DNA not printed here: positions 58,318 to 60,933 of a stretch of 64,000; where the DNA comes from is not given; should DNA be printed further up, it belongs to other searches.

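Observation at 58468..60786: A response-regulator receiver domain is fused to the beta/gamma diaphorase subunit of a [NiFe] hydrogenase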

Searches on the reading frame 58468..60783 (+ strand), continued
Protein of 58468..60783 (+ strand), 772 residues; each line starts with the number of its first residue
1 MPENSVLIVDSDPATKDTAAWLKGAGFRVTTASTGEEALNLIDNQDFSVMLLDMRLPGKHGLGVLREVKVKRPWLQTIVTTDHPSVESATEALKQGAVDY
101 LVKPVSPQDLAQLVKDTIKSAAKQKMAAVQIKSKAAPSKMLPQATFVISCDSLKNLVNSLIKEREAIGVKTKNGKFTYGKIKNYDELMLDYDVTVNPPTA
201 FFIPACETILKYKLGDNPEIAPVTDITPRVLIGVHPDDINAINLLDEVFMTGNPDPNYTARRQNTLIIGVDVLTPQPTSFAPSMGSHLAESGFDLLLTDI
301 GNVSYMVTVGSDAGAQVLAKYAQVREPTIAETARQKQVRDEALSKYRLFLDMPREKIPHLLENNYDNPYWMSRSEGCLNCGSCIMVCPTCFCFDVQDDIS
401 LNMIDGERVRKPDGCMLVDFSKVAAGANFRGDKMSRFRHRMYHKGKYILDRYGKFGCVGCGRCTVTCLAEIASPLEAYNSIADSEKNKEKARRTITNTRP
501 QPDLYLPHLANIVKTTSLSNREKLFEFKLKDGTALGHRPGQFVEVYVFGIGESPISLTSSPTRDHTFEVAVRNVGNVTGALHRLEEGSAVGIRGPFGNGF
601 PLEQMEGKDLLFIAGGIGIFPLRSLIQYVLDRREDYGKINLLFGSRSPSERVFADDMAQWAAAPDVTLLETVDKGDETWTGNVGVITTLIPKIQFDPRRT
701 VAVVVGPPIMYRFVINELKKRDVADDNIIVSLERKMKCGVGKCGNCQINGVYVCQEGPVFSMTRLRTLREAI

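Call 8: find_homologous_proteins(query=window:58468-60783:+, max_evalue=1e-10)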
Query window:58468-60783:+ (772 aa): 532 proteins with E <= 1e-10 among 8000 candidates; the best 120 are listed.
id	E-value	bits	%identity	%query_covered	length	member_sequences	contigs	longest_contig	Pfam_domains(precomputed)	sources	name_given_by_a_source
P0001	0.0e+0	1778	100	100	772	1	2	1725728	PF10418.15,PF17179.10,PF00175.27,PF12838.13,PF00970.31,PF00072.31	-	-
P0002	0.0e+0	1721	96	100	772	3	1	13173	PF10418.15,PF17179.10,PF00175.27,PF12838.13,PF00970.31,PF00072.31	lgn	-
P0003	0.0e+0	1582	88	100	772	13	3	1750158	PF10418.15,PF17179.10,PF00175.27,PF12838.13,PF00970.31,PF00072.31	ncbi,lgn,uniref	ncbi:4Fe-4S dicluster domain-containing protein [Dehalogenimonas sp. 4OHTPN]|uniref:4Fe-4S dicluster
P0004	0.0e+0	1570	85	100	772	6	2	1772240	PF10418.15,PF17179.10,PF00175.27,PF12838.13,PF00970.31,PF00072.31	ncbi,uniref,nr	ncbi:MAG: 4Fe-4S dicluster domain-containing protein [Dehalogenimonas sp.]|uniref:4Fe-4S dicluster d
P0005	0.0e+0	1567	85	100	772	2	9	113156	PF10418.15,PF17179.10,PF00175.27,PF12838.13,PF00970.31,PF00072.31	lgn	-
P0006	0.0e+0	1565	87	100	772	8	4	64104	PF10418.15,PF17179.10,PF00175.27,PF12838.13,PF00970.31,PF00072.31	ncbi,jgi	jgi:NAD(P)H-flavin reductase/DNA-binding response OmpR family regulator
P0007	0.0e+0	1534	83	100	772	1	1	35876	PF10418.15,PF17179.10,PF00175.27,PF12838.13,PF00970.31,PF00072.31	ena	-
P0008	0.0e+0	1534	83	100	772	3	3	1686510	PF10418.15,PF17179.10,PF00175.27,PF00970.31,PF00072.31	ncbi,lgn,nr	ncbi:response regulator receiver protein [Dehalogenimonas lykanthroporepellens BL-DC-9]|nr:response 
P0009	0.0e+0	1519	82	100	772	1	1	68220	PF10418.15,PF17179.10,PF00175.27,PF12838.13,PF00970.31,PF00072.31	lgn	-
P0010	0.0e+0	1183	64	100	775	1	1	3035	PF10418.15,PF17179.10,PF00175.27,PF12838.13,PF00970.31,PF00072.31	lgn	-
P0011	0.0e+0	1180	63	100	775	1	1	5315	PF10418.15,PF17179.10,PF00175.27,PF12838.13,PF00970.31,PF00072.31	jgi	-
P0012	0.0e+0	1178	63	100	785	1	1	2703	PF10418.15,PF17179.10,PF00175.27,PF12838.13,PF00970.31,PF00072.31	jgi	jgi:sulfite reductase subunit B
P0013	0.0e+0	1176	63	100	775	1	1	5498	PF10418.15,PF17179.10,PF00175.27,PF12838.13,PF00970.31,PF00072.31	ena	-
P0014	0.0e+0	1176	63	100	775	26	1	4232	PF10418.15,PF17179.10,PF00175.27,PF12838.13,PF00970.31,PF00072.31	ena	-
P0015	0.0e+0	1174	63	100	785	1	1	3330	PF10418.15,PF17179.10,PF00175.27,PF12838.13,PF00970.31,PF00072.31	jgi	jgi:sulfite reductase subunit B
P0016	0.0e+0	1173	63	100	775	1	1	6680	PF10418.15,PF17179.10,PF00175.27,PF12838.13,PF00970.31,PF00072.31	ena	-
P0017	0.0e+0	1171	63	99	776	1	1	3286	PF10418.15,PF17179.10,PF00175.27,PF12838.13,PF00970.31,PF00072.31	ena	-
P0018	0.0e+0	1170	63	100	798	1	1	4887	PF10418.15,PF17179.10,PF00175.27,PF12838.13,PF00970.31,PF00072.31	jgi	-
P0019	0.0e+0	1169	63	100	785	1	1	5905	PF10418.15,PF17179.10,PF00175.27,PF12838.13,PF00970.31,PF00072.31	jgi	-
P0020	0.0e+0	1168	63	99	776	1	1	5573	PF10418.15,PF17179.10,PF00175.27,PF12838.13,PF00970.31,PF00072.31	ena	-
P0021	0.0e+0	1165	63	100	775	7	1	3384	PF10418.15,PF17179.10,PF00175.27,PF12838.13,PF00970.31,PF00072.31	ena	-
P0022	0.0e+0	1162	63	100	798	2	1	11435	PF10418.15,PF17179.10,PF00175.27,PF12838.13,PF00970.31,PF00072.31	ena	-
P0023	0.0e+0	1161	62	100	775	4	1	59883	PF10418.15,PF17179.10,PF00175.27,PF12838.13,PF00970.31,PF00072.31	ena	-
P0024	0.0e+0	1161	62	100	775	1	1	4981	PF10418.15,PF17179.10,PF00175.27,PF12838.13,PF00970.31,PF00072.31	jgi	-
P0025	0.0e+0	1160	62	100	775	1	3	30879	PF10418.15,PF17179.10,PF00175.27,PF12838.13,PF00970.31,PF00072.31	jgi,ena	jgi:sulfite reductase subunit B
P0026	0.0e+0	1160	62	100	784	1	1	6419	PF10418.15,PF17179.10,PF00175.27,PF12838.13,PF00970.31,PF00072.31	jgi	jgi:sulfite reductase subunit B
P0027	0.0e+0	1157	62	100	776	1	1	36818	PF10418.15,PF17179.10,PF00175.27,PF12838.13,PF00970.31,PF00072.31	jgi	jgi:NAD(P)H-flavin reductase/CheY-like chemotaxis protein/formate hydrogenlyase subunit 6/NADH:ubiqu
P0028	0.0e+0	1156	62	100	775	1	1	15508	PF10418.15,PF17179.10,PF00175.27,PF12838.13,PF00970.31,PF00072.31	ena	-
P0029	0.0e+0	1156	62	100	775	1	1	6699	PF10418.15,PF17179.10,PF00175.27,PF12838.13,PF00970.31,PF00072.31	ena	-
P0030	0.0e+0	1156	62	100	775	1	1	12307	PF10418.15,PF17179.10,PF00175.27,PF12838.13,PF00970.31,PF00072.31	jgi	jgi:sulfite reductase subunit B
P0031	0.0e+0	1155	63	100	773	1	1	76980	PF10418.15,PF17179.10,PF00175.27,PF12838.13,PF00970.31,PF00072.31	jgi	-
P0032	0.0e+0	1155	62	100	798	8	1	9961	PF10418.15,PF17179.10,PF00175.27,PF12838.13,PF00970.31,PF00072.31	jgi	jgi:sulfite reductase subunit B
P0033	0.0e+0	1155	63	100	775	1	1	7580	PF10418.15,PF17179.10,PF00175.27,PF12838.13,PF00072.31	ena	-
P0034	0.0e+0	1154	63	100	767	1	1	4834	PF10418.15,PF17179.10,PF00175.27,PF12838.13,PF00970.31,PF00072.31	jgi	-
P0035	0.0e+0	1154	62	100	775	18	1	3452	PF10418.15,PF17179.10,PF00175.27,PF12838.13,PF00970.31,PF00072.31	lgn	-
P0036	0.0e+0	1153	61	100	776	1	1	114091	PF10418.15,PF17179.10,PF00175.27,PF12838.13,PF00970.31,PF00072.31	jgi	-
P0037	0.0e+0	1153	62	100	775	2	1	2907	PF10418.15,PF17179.10,PF00175.27,PF12838.13,PF00970.31,PF00072.31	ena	-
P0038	0.0e+0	1153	62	100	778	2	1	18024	PF10418.15,PF17179.10,PF00175.27,PF12838.13,PF00970.31,PF00072.31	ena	-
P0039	0.0e+0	1152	62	100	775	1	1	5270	PF10418.15,PF17179.10,PF00175.27,PF12838.13,PF00970.31,PF00072.31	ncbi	-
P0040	0.0e+0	1151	62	100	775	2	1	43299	PF10418.15,PF17179.10,PF00175.27,PF12838.13,PF00970.31,PF00072.31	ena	-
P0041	0.0e+0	1150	62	100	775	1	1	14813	PF10418.15,PF17179.10,PF00175.27,PF12838.13,PF00970.31,PF00072.31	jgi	-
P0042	0.0e+0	1149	63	100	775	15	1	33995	PF10418.15,PF17179.10,PF00175.27,PF12838.13,PF00970.31,PF00072.31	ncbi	-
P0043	0.0e+0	1148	62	100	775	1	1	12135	PF10418.15,PF17179.10,PF00175.27,PF12838.13,PF00970.31,PF00072.31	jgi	-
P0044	0.0e+0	1148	63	100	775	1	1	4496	PF10418.15,PF17179.10,PF00175.27,PF12838.13,PF00970.31,PF00072.31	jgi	-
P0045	0.0e+0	1148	63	100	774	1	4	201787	PF10418.15,PF17179.10,PF00175.27,PF12838.13,PF00970.31,PF00072.31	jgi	jgi:NAD(P)H-flavin reductase/CheY-like chemotaxis protein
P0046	0.0e+0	1147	62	100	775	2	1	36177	PF10418.15,PF17179.10,PF00175.27,PF12838.13,PF00970.31,PF00072.31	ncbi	-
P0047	0.0e+0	1145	62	100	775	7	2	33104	PF10418.15,PF17179.10,PF00175.27,PF12838.13,PF00970.31,PF00072.31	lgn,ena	-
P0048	0.0e+0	1144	61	100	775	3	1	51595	PF10418.15,PF17179.10,PF00175.27,PF12838.13,PF00970.31,PF00072.31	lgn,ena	-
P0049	0.0e+0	1143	62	100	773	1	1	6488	PF10418.15,PF17179.10,PF00175.27,PF12838.13,PF00970.31,PF00072.31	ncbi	-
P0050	0.0e+0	1143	62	100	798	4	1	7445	PF10418.15,PF17179.10,PF00175.27,PF12838.13,PF00970.31,PF00072.31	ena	-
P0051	0.0e+0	1142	62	100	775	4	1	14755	PF10418.15,PF17179.10,PF00175.27,PF12838.13,PF00970.31,PF00072.31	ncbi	-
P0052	0.0e+0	1141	61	100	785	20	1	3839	PF10418.15,PF17179.10,PF00175.27,PF12838.13,PF00970.31,PF00072.31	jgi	-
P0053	0.0e+0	1140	61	100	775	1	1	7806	PF10418.15,PF17179.10,PF00175.27,PF12838.13,PF00970.31,PF00072.31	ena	-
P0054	0.0e+0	1140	62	100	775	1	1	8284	PF10418.15,PF17179.10,PF00175.27,PF12838.13,PF00970.31,PF00072.31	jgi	jgi:NAD(P)H-flavin reductase/CheY-like chemotaxis protein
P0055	0.0e+0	1138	61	100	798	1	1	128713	PF10418.15,PF17179.10,PF00175.27,PF12838.13,PF00970.31,PF00072.31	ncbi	-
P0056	0.0e+0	1137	62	100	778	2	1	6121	PF10418.15,PF17179.10,PF00175.27,PF12838.13,PF00970.31,PF00072.31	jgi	jgi:sulfite reductase subunit B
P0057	0.0e+0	1136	61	100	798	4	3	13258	PF10418.15,PF17179.10,PF00175.27,PF12838.13,PF00970.31,PF00072.31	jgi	jgi:sulfite reductase subunit B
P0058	0.0e+0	1134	61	100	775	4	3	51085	PF10418.15,PF17179.10,PF00175.27,PF12838.13,PF00970.31,PF00072.31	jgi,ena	-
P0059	0.0e+0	1133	63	100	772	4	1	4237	PF10418.15,PF17179.10,PF00175.27,PF12838.13,PF00072.31,PF13187.12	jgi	jgi:sulfite reductase subunit B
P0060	0.0e+0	1133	61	100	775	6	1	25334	PF10418.15,PF17179.10,PF00175.27,PF12838.13,PF00970.31,PF00072.31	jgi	-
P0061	0.0e+0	1133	61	100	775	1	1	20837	PF10418.15,PF17179.10,PF00175.27,PF12838.13,PF00970.31,PF00072.31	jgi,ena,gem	-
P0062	0.0e+0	1132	62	100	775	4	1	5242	PF10418.15,PF17179.10,PF00175.27,PF12838.13,PF00970.31,PF00072.31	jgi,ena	-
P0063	0.0e+0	1131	62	100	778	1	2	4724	PF10418.15,PF17179.10,PF00175.27,PF12838.13,PF00970.31,PF00072.31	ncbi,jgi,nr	ncbi:MAG: response regulator [Chloroflexi bacterium]|nr:response regulator [Chloroflexota bacterium]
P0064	0.0e+0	1130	61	100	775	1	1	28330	PF10418.15,PF17179.10,PF00175.27,PF12838.13,PF00970.31,PF00072.31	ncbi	-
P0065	0.0e+0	1130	61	100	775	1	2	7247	PF10418.15,PF17179.10,PF00175.27,PF12838.13,PF00970.31,PF00072.31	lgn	-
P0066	0.0e+0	1129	61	100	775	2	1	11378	PF10418.15,PF17179.10,PF00175.27,PF12838.13,PF00970.31,PF00072.31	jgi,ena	-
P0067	0.0e+0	1129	62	100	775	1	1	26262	PF10418.15,PF17179.10,PF00175.27,PF12838.13,PF00970.31,PF00072.31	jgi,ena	-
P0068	0.0e+0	1129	61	100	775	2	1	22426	PF10418.15,PF17179.10,PF00175.27,PF12838.13,PF00072.31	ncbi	-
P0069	0.0e+0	1129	61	100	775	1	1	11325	PF10418.15,PF17179.10,PF00175.27,PF12838.13,PF00970.31,PF00072.31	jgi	jgi:sulfite reductase subunit B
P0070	0.0e+0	1125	61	100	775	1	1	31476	PF10418.15,PF17179.10,PF00175.27,PF12838.13,PF00970.31,PF00072.31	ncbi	-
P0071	0.0e+0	1124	61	100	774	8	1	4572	PF10418.15,PF17179.10,PF00175.27,PF12838.13,PF00970.31,PF00072.31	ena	-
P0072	0.0e+0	1123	61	100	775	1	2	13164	PF10418.15,PF17179.10,PF00175.27,PF12838.13,PF00970.31,PF00072.31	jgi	-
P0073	0.0e+0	1122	61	100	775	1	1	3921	PF10418.15,PF17179.10,PF00175.27,PF12838.13,PF00970.31,PF00072.31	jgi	jgi:NAD(P)H-flavin reductase/CheY-like chemotaxis protein/formate hydrogenlyase subunit 6/NADH:ubiqu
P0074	0.0e+0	1118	60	100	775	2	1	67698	PF10418.15,PF17179.10,PF00175.27,PF12838.13,PF00970.31,PF00072.31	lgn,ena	-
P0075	0.0e+0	1118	61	100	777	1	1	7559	PF10418.15,PF17179.10,PF00175.27,PF12838.13,PF00970.31,PF00072.31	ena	-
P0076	0.0e+0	1116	60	100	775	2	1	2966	PF10418.15,PF17179.10,PF00175.27,PF12838.13,PF00970.31,PF00072.31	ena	-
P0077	0.0e+0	1115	60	100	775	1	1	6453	PF10418.15,PF17179.10,PF00175.27,PF12838.13,PF00970.31,PF00072.31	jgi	jgi:sulfite reductase subunit B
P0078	0.0e+0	1115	60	100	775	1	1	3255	PF10418.15,PF17179.10,PF00175.27,PF00970.31,PF00072.31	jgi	jgi:sulfite reductase subunit B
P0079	0.0e+0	1113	61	100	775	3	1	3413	PF10418.15,PF17179.10,PF00175.27,PF12838.13,PF00970.31,PF00072.31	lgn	-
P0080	0.0e+0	1112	60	100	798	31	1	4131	PF10418.15,PF17179.10,PF00175.27,PF12838.13,PF00072.31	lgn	-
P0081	0.0e+0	1111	60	100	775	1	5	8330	PF10418.15,PF17179.10,PF00175.27,PF12838.13,PF00970.31,PF00072.31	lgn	-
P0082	0.0e+0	1109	61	100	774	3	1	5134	PF10418.15,PF17179.10,PF00175.27,PF12838.13,PF00970.31,PF00072.31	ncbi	-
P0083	0.0e+0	1108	60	100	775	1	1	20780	PF10418.15,PF17179.10,PF00175.27,PF12838.13,PF00970.31,PF00072.31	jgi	-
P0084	0.0e+0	1107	61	100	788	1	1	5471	PF10418.15,PF17179.10,PF00175.27,PF12838.13,PF00970.31,PF00072.31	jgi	jgi:sulfite reductase subunit B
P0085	0.0e+0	1107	61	100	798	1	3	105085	PF10418.15,PF17179.10,PF00175.27,PF12838.13,PF00072.31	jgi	jgi:sulfite reductase subunit B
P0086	0.0e+0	1107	61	100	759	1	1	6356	PF10418.15,PF17179.10,PF00175.27,PF12838.13,PF00970.31,PF00072.31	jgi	-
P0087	0.0e+0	1106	60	100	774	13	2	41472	PF10418.15,PF17179.10,PF00175.27,PF12838.13,PF00970.31,PF00072.31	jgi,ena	-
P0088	0.0e+0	1103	61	100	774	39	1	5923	PF10418.15,PF17179.10,PF00175.27,PF12838.13,PF00970.31,PF00072.31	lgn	-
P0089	0.0e+0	1101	61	100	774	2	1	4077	PF10418.15,PF17179.10,PF00175.27,PF12838.13,PF00970.31,PF00072.31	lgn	-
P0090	0.0e+0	1101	60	100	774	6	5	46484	PF10418.15,PF17179.10,PF00175.27,PF12838.13,PF00970.31,PF00072.31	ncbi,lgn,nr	ncbi:MAG: 4Fe-4S dicluster domain-containing protein [Dehalococcoidales bacterium]|nr:4Fe-4S diclust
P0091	0.0e+0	1096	59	99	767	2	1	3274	PF10418.15,PF17179.10,PF00175.27,PF12838.13,PF00970.31,PF00072.31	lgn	-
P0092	0.0e+0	1095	60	100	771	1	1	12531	PF10418.15,PF17179.10,PF00175.27,PF12838.13,PF00970.31,PF00072.31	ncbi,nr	ncbi:MAG: 4Fe-4S dicluster domain-containing protein [Dehalococcoidales bacterium]|nr:4Fe-4S diclust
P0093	0.0e+0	1094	60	100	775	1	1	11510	PF10418.15,PF17179.10,PF00175.27,PF12838.13,PF00970.31,PF00072.31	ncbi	-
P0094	0.0e+0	1093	59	100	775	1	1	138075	PF10418.15,PF17179.10,PF00175.27,PF12838.13,PF00970.31,PF00072.31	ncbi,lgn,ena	-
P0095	0.0e+0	1093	60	100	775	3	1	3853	PF10418.15,PF17179.10,PF00175.27,PF12838.13,PF00970.31,PF00072.31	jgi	-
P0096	0.0e+0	1092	59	100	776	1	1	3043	PF10418.15,PF17179.10,PF00175.27,PF12838.13,PF00970.31,PF00072.31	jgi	-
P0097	0.0e+0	1092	60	100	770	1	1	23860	PF10418.15,PF17179.10,PF00175.27,PF12838.13,PF00970.31,PF00072.31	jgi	jgi:sulfite reductase subunit B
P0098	0.0e+0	1091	59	100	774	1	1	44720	PF10418.15,PF17179.10,PF00175.27,PF12838.13,PF00970.31,PF00072.31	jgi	jgi:NAD(P)H-flavin reductase/CheY-like chemotaxis protein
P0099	0.0e+0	1091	59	100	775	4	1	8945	PF10418.15,PF17179.10,PF00175.27,PF12838.13,PF00970.31,PF00072.31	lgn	-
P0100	0.0e+0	1091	60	100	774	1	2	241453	PF10418.15,PF17179.10,PF00175.27,PF12838.13,PF00970.31,PF00072.31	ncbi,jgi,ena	ncbi:MAG TPA: 4Fe-4S dicluster domain-containing protein [Dehalococcoidales bacterium]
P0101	0.0e+0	1091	60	100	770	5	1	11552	PF10418.15,PF17179.10,PF00175.27,PF12838.13,PF00970.31,PF00072.31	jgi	jgi:sulfite reductase subunit B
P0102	0.0e+0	1091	60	100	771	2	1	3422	PF10418.15,PF17179.10,PF00175.27,PF12838.13,PF00072.31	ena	-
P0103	0.0e+0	1090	60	100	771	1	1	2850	PF10418.15,PF17179.10,PF00175.27,PF12838.13,PF00072.31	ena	-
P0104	0.0e+0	1089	59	99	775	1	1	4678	PF10418.15,PF17179.10,PF00175.27,PF00970.31,PF00072.31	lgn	-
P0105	0.0e+0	1088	60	100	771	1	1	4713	PF10418.15,PF17179.10,PF00175.27,PF12838.13,PF00072.31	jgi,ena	jgi:NAD(P)H-flavin reductase/CheY-like chemotaxis protein/ferredoxin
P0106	0.0e+0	1088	59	100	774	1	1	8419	PF10418.15,PF17179.10,PF00175.27,PF12838.13,PF00970.31,PF00072.31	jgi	jgi:NAD(P)H-flavin reductase/CheY-like chemotaxis protein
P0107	0.0e+0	1087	59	100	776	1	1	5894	PF10418.15,PF17179.10,PF00175.27,PF12838.13,PF00970.31,PF00072.31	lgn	-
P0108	0.0e+0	1085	59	100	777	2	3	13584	PF10418.15,PF17179.10,PF00175.27,PF12838.13,PF00970.31,PF00072.31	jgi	jgi:sulfite reductase subunit B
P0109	0.0e+0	1084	59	100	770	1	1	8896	PF10418.15,PF17179.10,PF00175.27,PF12838.13,PF00970.31,PF00072.31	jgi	jgi:NAD(P)H-flavin reductase/CheY-like chemotaxis protein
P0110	0.0e+0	1082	59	100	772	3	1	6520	PF10418.15,PF17179.10,PF00175.27,PF12838.13,PF00970.31,PF00072.31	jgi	jgi:sulfite reductase subunit B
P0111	0.0e+0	1080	59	100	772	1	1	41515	PF10418.15,PF17179.10,PF00175.27,PF12838.13,PF00072.31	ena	-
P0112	0.0e+0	1079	59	100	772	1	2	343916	PF10418.15,PF17179.10,PF00175.27,PF12838.13,PF00970.31,PF00072.31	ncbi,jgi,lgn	jgi:sulfite reductase subunit B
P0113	0.0e+0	1078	59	100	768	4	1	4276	PF10418.15,PF17179.10,PF00175.27,PF12838.13,PF00970.31,PF00072.31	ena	-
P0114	0.0e+0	1078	58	100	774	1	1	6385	PF10418.15,PF17179.10,PF00175.27,PF12838.13,PF00970.31,PF00072.31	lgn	-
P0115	0.0e+0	1077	59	100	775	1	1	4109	PF10418.15,PF17179.10,PF00175.27,PF12838.13,PF00970.31,PF00072.31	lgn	-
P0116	0.0e+0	1077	58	100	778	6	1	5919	PF10418.15,PF17179.10,PF00175.27,PF12838.13,PF00970.31,PF00072.31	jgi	jgi:sulfite reductase subunit B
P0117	0.0e+0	1074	61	100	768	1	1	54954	PF10418.15,PF17179.10,PF00175.27,PF12838.13,PF00970.31,PF00072.31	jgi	jgi:sulfite reductase subunit B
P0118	0.0e+0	1073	58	100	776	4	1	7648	PF10418.15,PF17179.10,PF00175.27,PF12838.13,PF00072.31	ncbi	-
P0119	0.0e+0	1072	60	100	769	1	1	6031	PF10418.15,PF17179.10,PF00175.27,PF12838.13,PF00970.31,PF00072.31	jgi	jgi:sulfite reductase subunit B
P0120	0.0e+0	1072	59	100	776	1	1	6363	PF10418.15,PF17179.10,PF00175.27,PF12838.13,PF00970.31,PF00072.31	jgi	jgi:sulfite reductase subunit B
